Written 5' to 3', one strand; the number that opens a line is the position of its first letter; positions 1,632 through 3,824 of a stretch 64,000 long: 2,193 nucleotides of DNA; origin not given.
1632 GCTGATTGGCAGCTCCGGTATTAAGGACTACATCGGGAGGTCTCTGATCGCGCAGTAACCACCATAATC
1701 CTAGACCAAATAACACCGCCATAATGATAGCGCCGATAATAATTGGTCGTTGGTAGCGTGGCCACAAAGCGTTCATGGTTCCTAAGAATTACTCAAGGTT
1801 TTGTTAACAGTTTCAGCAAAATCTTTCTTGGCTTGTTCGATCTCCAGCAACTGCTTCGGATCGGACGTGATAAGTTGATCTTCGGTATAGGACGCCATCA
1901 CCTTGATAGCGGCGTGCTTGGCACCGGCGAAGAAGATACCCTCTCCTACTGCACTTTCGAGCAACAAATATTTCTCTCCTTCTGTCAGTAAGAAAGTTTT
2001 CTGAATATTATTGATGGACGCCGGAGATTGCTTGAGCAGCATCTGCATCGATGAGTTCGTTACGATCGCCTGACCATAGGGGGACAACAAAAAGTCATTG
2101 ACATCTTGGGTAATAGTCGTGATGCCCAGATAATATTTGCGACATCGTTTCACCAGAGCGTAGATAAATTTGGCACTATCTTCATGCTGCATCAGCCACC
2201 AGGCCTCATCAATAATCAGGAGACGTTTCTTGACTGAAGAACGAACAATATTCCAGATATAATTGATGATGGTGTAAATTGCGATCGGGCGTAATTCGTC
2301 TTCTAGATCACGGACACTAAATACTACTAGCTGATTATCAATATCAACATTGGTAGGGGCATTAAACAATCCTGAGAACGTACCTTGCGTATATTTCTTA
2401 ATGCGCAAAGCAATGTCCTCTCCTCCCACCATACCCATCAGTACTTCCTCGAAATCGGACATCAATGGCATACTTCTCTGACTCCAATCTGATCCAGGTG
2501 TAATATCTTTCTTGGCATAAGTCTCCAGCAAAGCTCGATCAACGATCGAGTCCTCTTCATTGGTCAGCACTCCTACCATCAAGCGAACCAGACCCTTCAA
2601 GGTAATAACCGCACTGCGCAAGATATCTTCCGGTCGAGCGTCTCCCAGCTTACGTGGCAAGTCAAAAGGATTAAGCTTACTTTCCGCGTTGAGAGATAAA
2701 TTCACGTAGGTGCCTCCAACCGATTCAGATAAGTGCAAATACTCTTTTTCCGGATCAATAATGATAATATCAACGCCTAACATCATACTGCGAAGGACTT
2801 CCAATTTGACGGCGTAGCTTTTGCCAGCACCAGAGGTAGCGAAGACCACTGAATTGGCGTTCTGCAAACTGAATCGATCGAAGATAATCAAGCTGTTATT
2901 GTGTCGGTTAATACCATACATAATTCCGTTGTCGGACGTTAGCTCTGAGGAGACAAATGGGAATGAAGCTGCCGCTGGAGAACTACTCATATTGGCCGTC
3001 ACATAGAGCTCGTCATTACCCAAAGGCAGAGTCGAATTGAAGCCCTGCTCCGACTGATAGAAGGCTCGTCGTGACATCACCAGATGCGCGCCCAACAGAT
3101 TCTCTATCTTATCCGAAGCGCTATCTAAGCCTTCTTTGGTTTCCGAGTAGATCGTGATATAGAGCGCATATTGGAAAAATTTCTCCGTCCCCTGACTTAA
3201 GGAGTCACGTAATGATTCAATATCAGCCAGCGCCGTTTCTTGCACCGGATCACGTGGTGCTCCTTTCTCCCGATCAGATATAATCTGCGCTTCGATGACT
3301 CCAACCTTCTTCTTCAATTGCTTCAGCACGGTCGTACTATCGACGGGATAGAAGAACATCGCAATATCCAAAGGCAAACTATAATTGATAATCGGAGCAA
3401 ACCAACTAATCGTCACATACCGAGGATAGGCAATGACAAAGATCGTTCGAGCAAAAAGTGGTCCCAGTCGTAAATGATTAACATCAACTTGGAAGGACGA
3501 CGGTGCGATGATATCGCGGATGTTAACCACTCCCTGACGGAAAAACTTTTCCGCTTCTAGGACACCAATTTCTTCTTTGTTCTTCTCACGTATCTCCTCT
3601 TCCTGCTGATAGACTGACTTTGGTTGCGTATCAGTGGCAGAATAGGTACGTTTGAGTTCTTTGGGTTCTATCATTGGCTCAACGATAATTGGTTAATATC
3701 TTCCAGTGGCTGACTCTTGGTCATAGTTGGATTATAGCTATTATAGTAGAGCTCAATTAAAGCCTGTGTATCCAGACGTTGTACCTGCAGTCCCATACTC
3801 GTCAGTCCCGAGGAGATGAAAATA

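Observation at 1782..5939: Minimal T4SS-like block 1: PrgI/VirB3-like gene, VirB4 encoded as two translationally coupled ORFs, and three small membrane proteins, with no coupling protein or relaxase in 64 kb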

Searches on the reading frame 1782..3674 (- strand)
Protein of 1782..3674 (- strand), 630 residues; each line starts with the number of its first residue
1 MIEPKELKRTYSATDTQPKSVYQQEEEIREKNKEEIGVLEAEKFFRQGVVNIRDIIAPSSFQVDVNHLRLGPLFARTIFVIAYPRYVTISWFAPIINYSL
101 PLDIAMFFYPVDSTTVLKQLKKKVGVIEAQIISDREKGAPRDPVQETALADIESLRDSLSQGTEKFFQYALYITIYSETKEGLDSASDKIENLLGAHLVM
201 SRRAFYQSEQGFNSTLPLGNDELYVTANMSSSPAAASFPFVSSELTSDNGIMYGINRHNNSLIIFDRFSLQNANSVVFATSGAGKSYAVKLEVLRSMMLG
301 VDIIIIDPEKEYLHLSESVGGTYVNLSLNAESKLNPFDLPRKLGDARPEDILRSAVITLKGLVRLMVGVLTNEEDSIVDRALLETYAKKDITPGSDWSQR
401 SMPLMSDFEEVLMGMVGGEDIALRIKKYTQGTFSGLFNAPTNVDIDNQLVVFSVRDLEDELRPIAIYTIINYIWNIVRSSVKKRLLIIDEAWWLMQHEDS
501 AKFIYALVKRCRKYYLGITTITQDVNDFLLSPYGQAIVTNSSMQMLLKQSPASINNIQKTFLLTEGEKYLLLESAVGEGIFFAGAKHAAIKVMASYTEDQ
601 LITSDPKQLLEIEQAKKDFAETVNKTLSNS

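Call 3: search_protein_families(library=pfam, proteins=[window:1782-3674:-], max_evalue=0.1)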
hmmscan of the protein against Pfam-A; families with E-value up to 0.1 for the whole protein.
window:1782-3674:- (630 aa): 5 families
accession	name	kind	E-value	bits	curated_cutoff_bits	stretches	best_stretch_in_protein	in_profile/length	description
PF19044.6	P-loop_TraG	-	3.7e-27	95.4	25.8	1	269-572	26-343/413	TraG P-loop domain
PF12846.13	AAA_10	-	2.4e-10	40.4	27.5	2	271-313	20-62/362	AAA-like domain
PF01935.23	DUF87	-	1.2e-07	32.5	23.2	1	277-339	28-92/220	Helicase HerA, central domain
PF11130.14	TraC_F_IV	-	0.0002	21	28.1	1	121-219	276-374/375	TraC protein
PF03135.19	CagE_TrbE_VirB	-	0.0045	17.4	21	1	145-217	121-196/204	CagE, TrbE, VirB family, component of type IV transporter system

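Call 7: search_solved_structures(query=window:1782-3674:-, max_evalue=0.01, show_alignments=2)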
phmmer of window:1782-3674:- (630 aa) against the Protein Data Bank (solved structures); distinct sequences matched with E-value up to 0.01: 4.
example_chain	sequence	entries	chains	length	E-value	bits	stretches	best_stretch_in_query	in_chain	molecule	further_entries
4ag5_A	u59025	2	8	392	2.3e-43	151.7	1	245-603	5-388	TYPE IV SECRETORY PATHWAY VIRB4 COMPONENTS-LIKE PROTEIN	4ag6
7o41_A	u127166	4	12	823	0.00024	22.9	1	273-570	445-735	TrwK protein | Type IV secretion system protein virB4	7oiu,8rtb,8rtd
7o43_A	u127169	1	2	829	0.00024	22.8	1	273-570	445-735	TrwK protein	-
7o42_A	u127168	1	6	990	0.00034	22.3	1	273-570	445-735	TrwK protein,Protein hcp1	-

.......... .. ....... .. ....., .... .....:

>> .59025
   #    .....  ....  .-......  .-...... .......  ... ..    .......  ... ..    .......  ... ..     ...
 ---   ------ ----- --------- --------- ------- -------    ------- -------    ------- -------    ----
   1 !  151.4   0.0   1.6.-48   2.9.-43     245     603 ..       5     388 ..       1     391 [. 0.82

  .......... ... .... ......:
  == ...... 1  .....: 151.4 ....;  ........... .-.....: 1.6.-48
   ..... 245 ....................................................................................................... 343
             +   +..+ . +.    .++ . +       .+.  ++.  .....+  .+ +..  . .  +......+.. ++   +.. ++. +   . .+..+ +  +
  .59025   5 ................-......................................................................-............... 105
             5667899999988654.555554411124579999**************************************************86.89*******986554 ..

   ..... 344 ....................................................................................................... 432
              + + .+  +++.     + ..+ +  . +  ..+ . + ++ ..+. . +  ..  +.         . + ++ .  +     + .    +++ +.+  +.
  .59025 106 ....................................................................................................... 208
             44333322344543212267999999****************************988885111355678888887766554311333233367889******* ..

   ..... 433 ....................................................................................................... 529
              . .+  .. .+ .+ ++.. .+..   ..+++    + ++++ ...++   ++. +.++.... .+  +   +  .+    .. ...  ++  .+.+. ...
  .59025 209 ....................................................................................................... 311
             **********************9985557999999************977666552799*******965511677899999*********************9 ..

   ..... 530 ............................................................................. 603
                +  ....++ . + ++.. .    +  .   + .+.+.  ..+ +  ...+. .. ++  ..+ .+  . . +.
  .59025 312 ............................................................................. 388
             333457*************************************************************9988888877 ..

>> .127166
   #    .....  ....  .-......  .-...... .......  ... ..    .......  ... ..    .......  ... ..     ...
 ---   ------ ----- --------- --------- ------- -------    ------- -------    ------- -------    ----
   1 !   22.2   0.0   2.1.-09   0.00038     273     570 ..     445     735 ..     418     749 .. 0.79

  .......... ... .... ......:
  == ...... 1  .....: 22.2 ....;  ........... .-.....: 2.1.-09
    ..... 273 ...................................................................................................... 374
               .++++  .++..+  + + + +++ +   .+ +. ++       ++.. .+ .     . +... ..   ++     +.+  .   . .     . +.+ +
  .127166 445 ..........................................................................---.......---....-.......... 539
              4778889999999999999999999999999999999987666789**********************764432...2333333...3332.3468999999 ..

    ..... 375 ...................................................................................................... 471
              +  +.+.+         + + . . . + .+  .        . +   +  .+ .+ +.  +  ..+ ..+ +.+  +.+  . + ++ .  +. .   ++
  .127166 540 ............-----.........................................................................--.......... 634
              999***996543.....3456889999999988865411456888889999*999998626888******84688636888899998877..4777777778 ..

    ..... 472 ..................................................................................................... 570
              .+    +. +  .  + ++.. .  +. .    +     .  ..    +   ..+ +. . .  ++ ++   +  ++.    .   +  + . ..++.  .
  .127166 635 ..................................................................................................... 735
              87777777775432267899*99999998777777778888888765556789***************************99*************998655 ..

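Call 11: search_dna_similar(query=window:1782-3674:-, collection=plasmids, mode=protein, max_rows=25)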
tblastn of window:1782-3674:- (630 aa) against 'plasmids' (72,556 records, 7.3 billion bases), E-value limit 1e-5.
The search stops at 5000 records and this limit was reached: more records match than are counted here, and every count below describes the 5000 best-scoring records only.
Records with a match: at least 5000; places in all: 5118; records where one place covers at least 80% of the query: 1081.
Best place of each record, by identity: <60% 5000.
By first word of the organism name: Klebsiella 921; Escherichia 654; Bacillus 396; Enterococcus 254; Acinetobacter 232; Staphylococcus 177; Enterobacter 168; Citrobacter 147; Vibrio 145; Providencia 143; and 263 more.
By predicted mobility (MOB-suite, as given by PLSDB): conjugative 3654; non-mobilizable 1024; mobilizable 322.
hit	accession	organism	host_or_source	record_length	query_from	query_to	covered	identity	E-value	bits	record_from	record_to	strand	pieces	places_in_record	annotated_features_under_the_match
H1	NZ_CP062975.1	Pontibacillus sp. ALD_SL1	mangrove mud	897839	47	616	90%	36.4%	5e-115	385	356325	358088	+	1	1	VirB4-like conjugal transfer ATPase, CD1110 family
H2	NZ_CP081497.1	Streptomyces sp. BHT-5-2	whole organism,plant soil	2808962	49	609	89%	35.3%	9e-93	321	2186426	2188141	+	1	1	none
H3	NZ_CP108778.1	Embleya sp. NBC_00896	-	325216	77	619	86%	36.1%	1e-94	327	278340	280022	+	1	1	ATP-binding protein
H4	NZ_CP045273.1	Priestia megaterium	pure culture,Paper surface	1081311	47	608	89%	34.6%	5e-52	358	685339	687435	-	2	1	none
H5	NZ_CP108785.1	Embleya sp. NBC_00888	-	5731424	48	584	85%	33.4%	1e-80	286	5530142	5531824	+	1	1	none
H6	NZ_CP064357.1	Miltoncostaea oceani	pure culture,marine sediment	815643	38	614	92%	29.7%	3e-75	270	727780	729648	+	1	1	DUF87 domain-containing protein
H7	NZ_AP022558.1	Geobacillus subterraneus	-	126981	47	602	88%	29.6%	2e-67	246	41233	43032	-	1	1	DUF87 domain-containing protein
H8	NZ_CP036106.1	Bacillus mycoides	cell culture,soil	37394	49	608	89%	29.2%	3e-62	231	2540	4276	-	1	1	DUF87 domain-containing protein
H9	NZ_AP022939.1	Bacillus cereus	-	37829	53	611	89%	29.2%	2e-60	226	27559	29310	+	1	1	DUF87 domain-containing protein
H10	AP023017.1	Bacillus cereus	-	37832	53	611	89%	29.2%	2e-60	226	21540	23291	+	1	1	traE: conjugal transfer protein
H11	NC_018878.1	Bacillus thuringiensis Bt407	-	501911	47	614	90%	28.6%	3e-64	237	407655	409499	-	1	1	DUF87 domain-containing protein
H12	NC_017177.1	Clostridioides difficile BI1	Homo sapiens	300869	38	602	90%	28.7%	1e-63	235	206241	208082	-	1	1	ATP-binding protein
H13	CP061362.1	Clostridioides sp. ES-W-0016-02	water,pond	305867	38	602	90%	28.7%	4e-63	234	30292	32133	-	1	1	ATP-binding protein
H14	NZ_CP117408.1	Lactococcus lactis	wheat,Cell culture,rhizosphere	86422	50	623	91%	28.2%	2e-39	163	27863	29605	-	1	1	VirB4-like conjugal transfer ATPase, CD1110 family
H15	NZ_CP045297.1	Paenibacillus brasilensis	cell culture,soil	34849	46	584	86%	29.7%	5e-63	233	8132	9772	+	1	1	VirB4-like conjugal transfer ATPase, CD1110 family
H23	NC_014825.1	Ruminococcus albus 7 = DSM 20455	-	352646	39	585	87%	28.5%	3e-55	211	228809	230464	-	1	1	VirB4-like conjugal transfer ATPase, CD1110 family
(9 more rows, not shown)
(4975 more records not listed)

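Call 13: get_annotated_region(hit=H1, flank=12000)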
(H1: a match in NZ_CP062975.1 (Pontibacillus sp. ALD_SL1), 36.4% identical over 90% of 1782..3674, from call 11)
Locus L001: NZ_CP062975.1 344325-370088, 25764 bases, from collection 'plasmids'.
description: Pontibacillus sp. ALD_SL1 plasmid unnamed, complete sequence
organism: Pontibacillus sp. ALD_SL1 (NCBI taxid 2777185)
taxonomy: Bacteria; Bacillota; Bacilli; Bacillales; Bacillaceae; Pontibacillus; Pontibacillus sp. ALD SL1
host: -; source: mangrove mud; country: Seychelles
typing (MOB-suite, as given by PLSDB): non-mobilizable
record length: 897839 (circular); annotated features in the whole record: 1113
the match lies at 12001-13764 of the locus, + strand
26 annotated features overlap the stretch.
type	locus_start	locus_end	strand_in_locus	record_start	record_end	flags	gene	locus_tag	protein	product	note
CDS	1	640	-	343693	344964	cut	-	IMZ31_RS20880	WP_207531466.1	hypothetical protein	-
CDS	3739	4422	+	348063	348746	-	-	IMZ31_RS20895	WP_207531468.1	chemotaxis protein CheW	GO:0006935 - chemotaxis [Evidence IEA]; GO:0007165 - signal transduction [Evidence IEA]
CDS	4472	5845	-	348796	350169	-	-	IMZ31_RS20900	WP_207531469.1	hypothetical protein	-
CDS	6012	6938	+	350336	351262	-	-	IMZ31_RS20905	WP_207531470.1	hypothetical protein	-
CDS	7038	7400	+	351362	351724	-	-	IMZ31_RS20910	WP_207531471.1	hypothetical protein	-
CDS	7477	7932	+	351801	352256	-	-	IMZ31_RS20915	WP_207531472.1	Mbov_0395 family pilin-like conjugal transfer protein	-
CDS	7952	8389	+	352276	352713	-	-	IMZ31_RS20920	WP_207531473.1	hypothetical protein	-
CDS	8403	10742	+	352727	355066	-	-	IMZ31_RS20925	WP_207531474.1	hypothetical protein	-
CDS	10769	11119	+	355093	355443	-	-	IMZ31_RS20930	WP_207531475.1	hypothetical protein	-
CDS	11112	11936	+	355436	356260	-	-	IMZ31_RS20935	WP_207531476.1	hypothetical protein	-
CDS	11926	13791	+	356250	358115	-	-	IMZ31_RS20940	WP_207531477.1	VirB4-like conjugal transfer ATPase, CD1110 family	-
CDS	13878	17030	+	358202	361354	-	-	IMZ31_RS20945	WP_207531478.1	peptidoglycan DD-metalloendopeptidase family protein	-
CDS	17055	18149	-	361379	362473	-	-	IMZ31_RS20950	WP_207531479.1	hypothetical protein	-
CDS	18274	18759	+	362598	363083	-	-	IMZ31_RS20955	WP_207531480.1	hypothetical protein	-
CDS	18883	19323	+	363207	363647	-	-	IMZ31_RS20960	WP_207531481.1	YaaR family protein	-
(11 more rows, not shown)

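Call 14: get_annotated_region(hit=H7, flank=12000)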
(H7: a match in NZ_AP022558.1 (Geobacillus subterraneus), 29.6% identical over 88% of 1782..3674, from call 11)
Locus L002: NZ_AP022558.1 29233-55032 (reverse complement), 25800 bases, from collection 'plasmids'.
description: Geobacillus subterraneus strain E55-1 plasmid pGspE55-1, complete sequence
organism: Geobacillus subterraneus (NCBI taxid 129338)
taxonomy: Bacteria; Bacillota; Bacilli; Bacillales; Bacillaceae; Geobacillus; Geobacillus subterraneus
host: -; source: -; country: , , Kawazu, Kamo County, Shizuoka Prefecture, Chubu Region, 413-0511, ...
typing (MOB-suite, as given by PLSDB): non-mobilizable
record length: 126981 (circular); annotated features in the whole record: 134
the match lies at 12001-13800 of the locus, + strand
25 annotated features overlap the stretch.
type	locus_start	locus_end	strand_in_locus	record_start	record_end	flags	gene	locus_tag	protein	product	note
CDS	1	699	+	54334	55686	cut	-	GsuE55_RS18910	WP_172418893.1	ATPase, T2SS/T4P/T4SS family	-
CDS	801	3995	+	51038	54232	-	-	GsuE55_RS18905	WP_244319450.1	hypothetical protein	-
CDS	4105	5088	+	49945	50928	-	-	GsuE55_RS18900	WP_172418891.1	type II secretion system F family protein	-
CDS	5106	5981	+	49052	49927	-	-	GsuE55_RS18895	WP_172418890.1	type II secretion system F family protein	-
CDS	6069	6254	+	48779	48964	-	-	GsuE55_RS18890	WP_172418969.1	hypothetical protein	-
CDS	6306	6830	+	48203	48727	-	-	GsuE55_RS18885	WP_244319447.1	hypothetical protein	-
CDS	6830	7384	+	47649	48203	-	-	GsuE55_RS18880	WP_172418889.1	hypothetical protein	-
CDS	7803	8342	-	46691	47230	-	-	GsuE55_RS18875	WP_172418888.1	helix-turn-helix domain-containing protein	-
CDS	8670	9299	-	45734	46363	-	-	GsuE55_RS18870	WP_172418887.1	TlpA disulfide reductase family protein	-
CDS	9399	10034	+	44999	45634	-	-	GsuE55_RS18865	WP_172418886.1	sigma-70 family RNA polymerase sigma factor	GO:0006352 - DNA-templated transcription initiation [Evidence IEA]; GO:0006355 - regulation of DNA-templated ...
CDS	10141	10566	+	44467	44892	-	-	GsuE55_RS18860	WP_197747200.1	hypothetical protein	-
CDS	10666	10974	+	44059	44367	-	-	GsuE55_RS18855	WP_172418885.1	PrgI family mobile element protein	-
CDS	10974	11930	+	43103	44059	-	-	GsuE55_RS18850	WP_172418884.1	hypothetical protein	-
CDS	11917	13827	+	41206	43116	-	-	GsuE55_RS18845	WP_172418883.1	DUF87 domain-containing protein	-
CDS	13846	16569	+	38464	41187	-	-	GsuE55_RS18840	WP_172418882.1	hypothetical protein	-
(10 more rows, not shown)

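Call 15: search_protein_families(library=ncbifam, proteins=[window:1782-3674:-], max_evalue=0.1)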
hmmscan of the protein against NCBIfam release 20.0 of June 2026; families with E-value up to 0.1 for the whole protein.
window:1782-3674:- (630 aa): 14 families
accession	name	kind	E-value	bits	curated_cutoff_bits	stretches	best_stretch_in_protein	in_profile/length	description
NF045971.1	conju_CD1110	equivalog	8.7e-108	361.5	325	1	45-585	181-729/752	VirB4-like conjugal transfer ATPase, CD1110 family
NF045975.1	VirB4_plasma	equivalog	6.9e-76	255.7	590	1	26-602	285-893/894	Mbov_0397 family ICE element conjugal transfer ATPase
TIGR02746.1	TraC-F-type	equivalog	4.6e-57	193.5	567.05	1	143-559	293-719/800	type IV secretion system protein TraC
TIGR00929.1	VirB4_CagE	subfamily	2.5e-35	121.9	643.1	1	99-573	266-726/792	VirB4 family type IV secretion/conjugal transfer ATPase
NF010278.0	PRK13721.1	subfamily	6.9e-20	70.5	1177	1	145-556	341-768/874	type IV secretion system protein TraC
NF041017.1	DNA_import_CedB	equivalog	2.8e-16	59.3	700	2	449-528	435-519/590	DNA import protein CedB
TIGR03783.1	Bac_Flav_CT_G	subfamily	1.6e-15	56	261.55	1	271-572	437-758/829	TraG family conjugative transposon ATPase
NF010447.0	PRK13873.1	equivalog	2.8e-07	28.9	1020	1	424-560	578-715/815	conjugal transfer protein TrbE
NF010473.0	PRK13898.1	equivalog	5.5e-07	28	1050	1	274-575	449-734/801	type IV secretion system ATPase VirB4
NF042935.1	SCO6880_fam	subfamily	4.8e-05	22.5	60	1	104-219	363-476/477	SCO6880 family protein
TIGR03744.1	traC_PFL_4706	equivalog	0.00017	19.6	520.6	1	451-576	699-823/892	conjugative transfer ATPase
NF053655.1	CedD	equivalog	0.0003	19.6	600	1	469-524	404-459/527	DNA-translocating ATPase CedD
NF052333.1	ATPase_TcpF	exception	0.00087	17.3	1100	0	147-313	327-503/813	conjugal transfer ATPase TcpF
NF010466.0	PRK13891.1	subfamily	0.012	13.5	1322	1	416-549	619-754/852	conjugal transfer protein TrbE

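Call 29: get_annotated_region(hit=H14, flank=6000)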
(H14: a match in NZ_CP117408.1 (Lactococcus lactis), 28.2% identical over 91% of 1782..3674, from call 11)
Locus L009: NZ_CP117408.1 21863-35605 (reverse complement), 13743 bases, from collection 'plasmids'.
description: Lactococcus lactis strain LB7 plasmid unnamed4, complete sequence
organism: Lactococcus lactis (NCBI taxid 1358)
taxonomy: Bacteria; Bacillota; Bacilli; Lactobacillales; Streptococcaceae; Lactococcus; Lactococcus lactis
host: -; source: wheat,Cell culture,rhizosphere; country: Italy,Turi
typing (MOB-suite, as given by PLSDB): mobilizable; replicon rep_cluster_571; relaxase MOBP
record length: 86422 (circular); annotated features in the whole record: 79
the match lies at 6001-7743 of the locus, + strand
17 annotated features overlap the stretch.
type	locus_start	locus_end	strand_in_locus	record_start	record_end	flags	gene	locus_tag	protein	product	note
CDS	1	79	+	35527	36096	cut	-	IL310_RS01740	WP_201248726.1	hypothetical protein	-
CDS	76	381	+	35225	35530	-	-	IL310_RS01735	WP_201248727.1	hypothetical protein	-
CDS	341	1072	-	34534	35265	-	-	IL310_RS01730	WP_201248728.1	hypothetical protein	-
CDS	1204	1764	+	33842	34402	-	-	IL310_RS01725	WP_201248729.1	hypothetical protein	-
CDS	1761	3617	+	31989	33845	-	-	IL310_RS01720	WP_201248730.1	VirD4-like conjugal transfer protein, CD1115 family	-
CDS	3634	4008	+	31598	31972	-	-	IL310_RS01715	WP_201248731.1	hypothetical protein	-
CDS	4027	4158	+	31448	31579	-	-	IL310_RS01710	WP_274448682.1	hypothetical protein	-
CDS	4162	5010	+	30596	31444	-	-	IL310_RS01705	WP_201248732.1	hypothetical protein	-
CDS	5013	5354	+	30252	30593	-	-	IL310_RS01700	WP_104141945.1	PrgI family protein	-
CDS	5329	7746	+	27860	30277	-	-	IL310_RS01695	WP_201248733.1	VirB4-like conjugal transfer ATPase, CD1110 family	-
CDS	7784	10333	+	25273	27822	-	-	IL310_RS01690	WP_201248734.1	phage tail tip lysozyme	-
CDS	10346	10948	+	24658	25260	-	-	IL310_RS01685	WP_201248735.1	hypothetical protein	-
CDS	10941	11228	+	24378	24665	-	-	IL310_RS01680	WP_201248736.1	hypothetical protein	-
CDS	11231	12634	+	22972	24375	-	-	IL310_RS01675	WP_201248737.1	hypothetical protein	-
CDS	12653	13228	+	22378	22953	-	-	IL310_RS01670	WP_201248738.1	hypothetical protein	-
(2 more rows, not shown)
